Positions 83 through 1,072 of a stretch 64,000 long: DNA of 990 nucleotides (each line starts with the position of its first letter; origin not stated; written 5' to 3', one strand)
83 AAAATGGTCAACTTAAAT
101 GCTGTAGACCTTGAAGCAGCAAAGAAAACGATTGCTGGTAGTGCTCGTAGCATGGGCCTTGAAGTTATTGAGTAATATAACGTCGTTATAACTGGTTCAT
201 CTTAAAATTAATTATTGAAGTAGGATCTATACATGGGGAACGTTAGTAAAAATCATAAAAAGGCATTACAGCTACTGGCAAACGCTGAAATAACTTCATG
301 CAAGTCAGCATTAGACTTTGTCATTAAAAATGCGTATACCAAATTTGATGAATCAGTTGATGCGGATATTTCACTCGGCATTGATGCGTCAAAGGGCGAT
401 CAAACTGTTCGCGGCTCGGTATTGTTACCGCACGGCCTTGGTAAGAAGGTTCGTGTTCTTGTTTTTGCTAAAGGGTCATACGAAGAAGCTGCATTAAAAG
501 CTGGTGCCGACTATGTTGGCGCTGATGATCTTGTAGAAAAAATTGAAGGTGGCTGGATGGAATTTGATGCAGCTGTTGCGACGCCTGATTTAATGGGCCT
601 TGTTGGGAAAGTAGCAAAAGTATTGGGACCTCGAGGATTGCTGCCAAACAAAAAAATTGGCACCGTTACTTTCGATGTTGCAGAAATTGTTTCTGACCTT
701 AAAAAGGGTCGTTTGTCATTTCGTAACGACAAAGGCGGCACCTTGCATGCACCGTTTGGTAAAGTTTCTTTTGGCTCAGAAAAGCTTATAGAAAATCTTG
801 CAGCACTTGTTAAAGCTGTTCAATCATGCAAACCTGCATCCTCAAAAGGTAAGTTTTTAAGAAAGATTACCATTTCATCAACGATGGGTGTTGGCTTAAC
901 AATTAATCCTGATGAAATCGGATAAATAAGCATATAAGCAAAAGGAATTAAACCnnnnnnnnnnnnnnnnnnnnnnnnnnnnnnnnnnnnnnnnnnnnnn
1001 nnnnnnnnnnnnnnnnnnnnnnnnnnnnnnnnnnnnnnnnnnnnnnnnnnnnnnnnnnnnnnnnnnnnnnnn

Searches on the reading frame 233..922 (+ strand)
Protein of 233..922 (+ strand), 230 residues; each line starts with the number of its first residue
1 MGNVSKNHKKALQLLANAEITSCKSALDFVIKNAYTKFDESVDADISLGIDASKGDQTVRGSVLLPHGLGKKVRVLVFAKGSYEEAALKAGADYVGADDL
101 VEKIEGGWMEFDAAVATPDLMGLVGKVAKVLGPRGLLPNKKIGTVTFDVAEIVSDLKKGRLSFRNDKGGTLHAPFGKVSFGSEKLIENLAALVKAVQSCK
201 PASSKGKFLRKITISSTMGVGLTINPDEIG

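Call 23: list_cluster_members(proteins=[window:233-922:+, window:13254-14126:+, window:15889-16923:-, window:18550-19365:+, window:21411-22703:+, window:33853-34791:-, window:36858-38282:+, window:46093-47412:+, window:49582-50301:-, window:58112-58951:-])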
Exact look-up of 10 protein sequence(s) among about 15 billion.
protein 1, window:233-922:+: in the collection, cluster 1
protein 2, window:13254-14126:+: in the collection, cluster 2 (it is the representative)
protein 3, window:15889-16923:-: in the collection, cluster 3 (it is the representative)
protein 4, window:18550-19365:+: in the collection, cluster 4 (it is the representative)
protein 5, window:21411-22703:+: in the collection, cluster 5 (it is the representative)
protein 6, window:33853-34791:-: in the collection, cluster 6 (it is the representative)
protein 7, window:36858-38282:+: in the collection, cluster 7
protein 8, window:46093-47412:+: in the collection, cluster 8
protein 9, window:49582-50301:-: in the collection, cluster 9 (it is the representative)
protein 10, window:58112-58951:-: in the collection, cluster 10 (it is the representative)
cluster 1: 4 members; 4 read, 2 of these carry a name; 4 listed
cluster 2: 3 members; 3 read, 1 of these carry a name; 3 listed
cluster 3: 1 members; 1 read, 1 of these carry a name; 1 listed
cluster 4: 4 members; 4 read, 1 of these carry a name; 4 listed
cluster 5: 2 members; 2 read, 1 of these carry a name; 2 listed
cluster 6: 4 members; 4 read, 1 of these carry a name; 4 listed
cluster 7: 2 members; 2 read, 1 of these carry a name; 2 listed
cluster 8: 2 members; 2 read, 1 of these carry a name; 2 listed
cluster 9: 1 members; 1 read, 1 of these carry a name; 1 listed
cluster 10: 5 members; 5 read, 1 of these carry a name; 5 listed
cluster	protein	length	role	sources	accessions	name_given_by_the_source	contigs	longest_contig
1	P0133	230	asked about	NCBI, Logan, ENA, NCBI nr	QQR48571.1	50S ribosomal protein L1 [bacterium] | MAG: 50S ribosomal protein L1 [bacterium]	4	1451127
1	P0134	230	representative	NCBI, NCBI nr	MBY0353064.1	50S ribosomal protein L1 [Candidatus Babeliales bacterium]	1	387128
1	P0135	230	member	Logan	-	-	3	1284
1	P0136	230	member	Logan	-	-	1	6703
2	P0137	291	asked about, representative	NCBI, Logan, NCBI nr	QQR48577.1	ribonuclease PH [bacterium] | MAG: ribonuclease PH [bacterium]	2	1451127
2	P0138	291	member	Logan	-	-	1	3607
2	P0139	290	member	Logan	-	-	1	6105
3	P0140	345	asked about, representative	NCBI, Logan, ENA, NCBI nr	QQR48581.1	rod shape-determining protein [bacterium] | MAG: rod shape-determining protein [bacterium]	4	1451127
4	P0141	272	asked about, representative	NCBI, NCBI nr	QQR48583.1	triose-phosphate isomerase [bacterium] | MAG: triose-phosphate isomerase [bacterium]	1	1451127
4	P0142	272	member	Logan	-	-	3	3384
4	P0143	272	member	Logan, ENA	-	-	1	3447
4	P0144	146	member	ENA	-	-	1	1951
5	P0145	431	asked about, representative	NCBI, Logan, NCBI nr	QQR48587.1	sigma-54-dependent Fis family transcriptional regulator [bacterium] | MAG: sigma-54-dependent Fis family transcriptional regulator [bacterium]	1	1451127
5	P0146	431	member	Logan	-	-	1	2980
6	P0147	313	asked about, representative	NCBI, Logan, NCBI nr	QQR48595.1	aldolase [bacterium] | MAG: aldolase [bacterium]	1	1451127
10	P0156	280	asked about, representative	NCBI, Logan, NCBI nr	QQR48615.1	deoxyribonuclease IV [bacterium] | MAG: deoxyribonuclease IV [bacterium]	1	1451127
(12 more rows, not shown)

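Call 24: find_encoding_contigs(protein=P0133, flank=10000, max_places=10)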
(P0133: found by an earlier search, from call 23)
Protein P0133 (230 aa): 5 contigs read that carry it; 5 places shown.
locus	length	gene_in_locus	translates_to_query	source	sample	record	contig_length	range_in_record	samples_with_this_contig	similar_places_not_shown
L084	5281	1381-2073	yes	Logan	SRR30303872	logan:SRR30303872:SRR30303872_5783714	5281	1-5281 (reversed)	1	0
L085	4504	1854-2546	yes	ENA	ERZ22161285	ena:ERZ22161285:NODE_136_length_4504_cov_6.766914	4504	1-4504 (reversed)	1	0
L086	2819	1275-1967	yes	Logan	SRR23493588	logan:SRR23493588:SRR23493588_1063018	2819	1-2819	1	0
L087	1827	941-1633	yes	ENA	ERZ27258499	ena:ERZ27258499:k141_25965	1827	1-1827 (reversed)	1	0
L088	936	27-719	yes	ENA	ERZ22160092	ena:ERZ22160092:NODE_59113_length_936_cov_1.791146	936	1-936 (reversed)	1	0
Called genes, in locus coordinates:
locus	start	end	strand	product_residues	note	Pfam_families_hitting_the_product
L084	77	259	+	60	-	PF00584:SecE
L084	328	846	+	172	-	PF02357:NusG, PF00467:KOW (faint)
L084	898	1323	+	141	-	PF03946:Ribosomal_L11_N, PF00298:Ribosomal_L11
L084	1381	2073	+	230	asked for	PF00687:Ribosomal_L1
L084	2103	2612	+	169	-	PF00466:Ribosomal_L10, PF27436:RL10_C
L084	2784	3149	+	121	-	PF16320:Ribosomal_L12_N, PF00542:Ribosomal_L12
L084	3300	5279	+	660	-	?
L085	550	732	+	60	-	PF00584:SecE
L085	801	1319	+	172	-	PF02357:NusG, PF00467:KOW (faint)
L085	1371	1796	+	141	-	PF03946:Ribosomal_L11_N, PF00298:Ribosomal_L11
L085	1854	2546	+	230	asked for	PF00687:Ribosomal_L1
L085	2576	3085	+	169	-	PF00466:Ribosomal_L10, PF27436:RL10_C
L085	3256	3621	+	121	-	PF16320:Ribosomal_L12_N, PF00542:Ribosomal_L12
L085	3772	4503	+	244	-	?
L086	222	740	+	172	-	PF02357:NusG, PF00467:KOW (faint)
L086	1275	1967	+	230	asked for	PF00687:Ribosomal_L1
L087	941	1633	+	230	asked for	PF00687:Ribosomal_L1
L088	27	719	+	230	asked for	PF00687:Ribosomal_L1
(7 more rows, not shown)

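Call 25: find_encoding_contigs(protein=P0140, flank=10000, max_places=10)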
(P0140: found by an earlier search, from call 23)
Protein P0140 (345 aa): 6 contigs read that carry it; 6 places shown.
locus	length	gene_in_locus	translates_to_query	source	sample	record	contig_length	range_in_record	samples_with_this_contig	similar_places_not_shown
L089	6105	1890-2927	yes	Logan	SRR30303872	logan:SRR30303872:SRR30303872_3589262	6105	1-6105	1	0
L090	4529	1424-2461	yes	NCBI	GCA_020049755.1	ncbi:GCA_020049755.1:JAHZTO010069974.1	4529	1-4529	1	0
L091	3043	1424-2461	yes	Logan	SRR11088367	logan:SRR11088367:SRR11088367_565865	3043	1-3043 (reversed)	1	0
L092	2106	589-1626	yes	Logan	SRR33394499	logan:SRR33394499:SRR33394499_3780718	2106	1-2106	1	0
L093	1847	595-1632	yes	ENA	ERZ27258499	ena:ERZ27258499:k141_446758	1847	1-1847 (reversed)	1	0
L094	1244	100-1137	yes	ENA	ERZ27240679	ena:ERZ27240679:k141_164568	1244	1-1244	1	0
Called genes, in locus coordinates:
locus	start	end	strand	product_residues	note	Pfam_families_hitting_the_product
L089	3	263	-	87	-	?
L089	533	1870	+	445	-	-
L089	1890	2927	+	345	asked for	PF00022:Actin (weak), PF06723:MreB_Mbl, PF00012:HSP70, PF11104:PilM_2 (faint), PF14450:FtsA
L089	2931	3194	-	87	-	PF02954:HTH_8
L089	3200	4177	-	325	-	-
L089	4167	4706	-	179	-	-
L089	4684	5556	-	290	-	PF01138:RNase_PH, PF03725:RNase_PH_C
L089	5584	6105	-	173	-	?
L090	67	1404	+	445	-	-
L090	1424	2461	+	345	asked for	PF00022:Actin (weak), PF06723:MreB_Mbl, PF00012:HSP70, PF11104:PilM_2 (faint), PF14450:FtsA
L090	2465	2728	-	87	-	PF02954:HTH_8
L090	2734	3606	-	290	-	-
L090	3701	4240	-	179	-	-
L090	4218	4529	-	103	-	?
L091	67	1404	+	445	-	-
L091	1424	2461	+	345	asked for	PF00022:Actin (weak), PF06723:MreB_Mbl, PF00012:HSP70, PF11104:PilM_2 (faint), PF14450:FtsA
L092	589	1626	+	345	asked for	PF00022:Actin (weak), PF06723:MreB_Mbl, PF00012:HSP70, PF11104:PilM_2 (faint), PF14450:FtsA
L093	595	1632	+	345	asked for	PF00022:Actin (weak), PF06723:MreB_Mbl, PF00012:HSP70, PF11104:PilM_2 (faint), PF14450:FtsA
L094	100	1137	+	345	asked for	PF00022:Actin (weak), PF06723:MreB_Mbl, PF00012:HSP70, PF11104:PilM_2 (faint), PF14450:FtsA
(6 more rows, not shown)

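Call 26: find_encoding_contigs(protein=P0156, flank=10000, max_places=10)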
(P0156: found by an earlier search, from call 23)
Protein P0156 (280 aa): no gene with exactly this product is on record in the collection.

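Call 30: find_encoding_contigs(protein=P0147, flank=10000, max_places=10)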
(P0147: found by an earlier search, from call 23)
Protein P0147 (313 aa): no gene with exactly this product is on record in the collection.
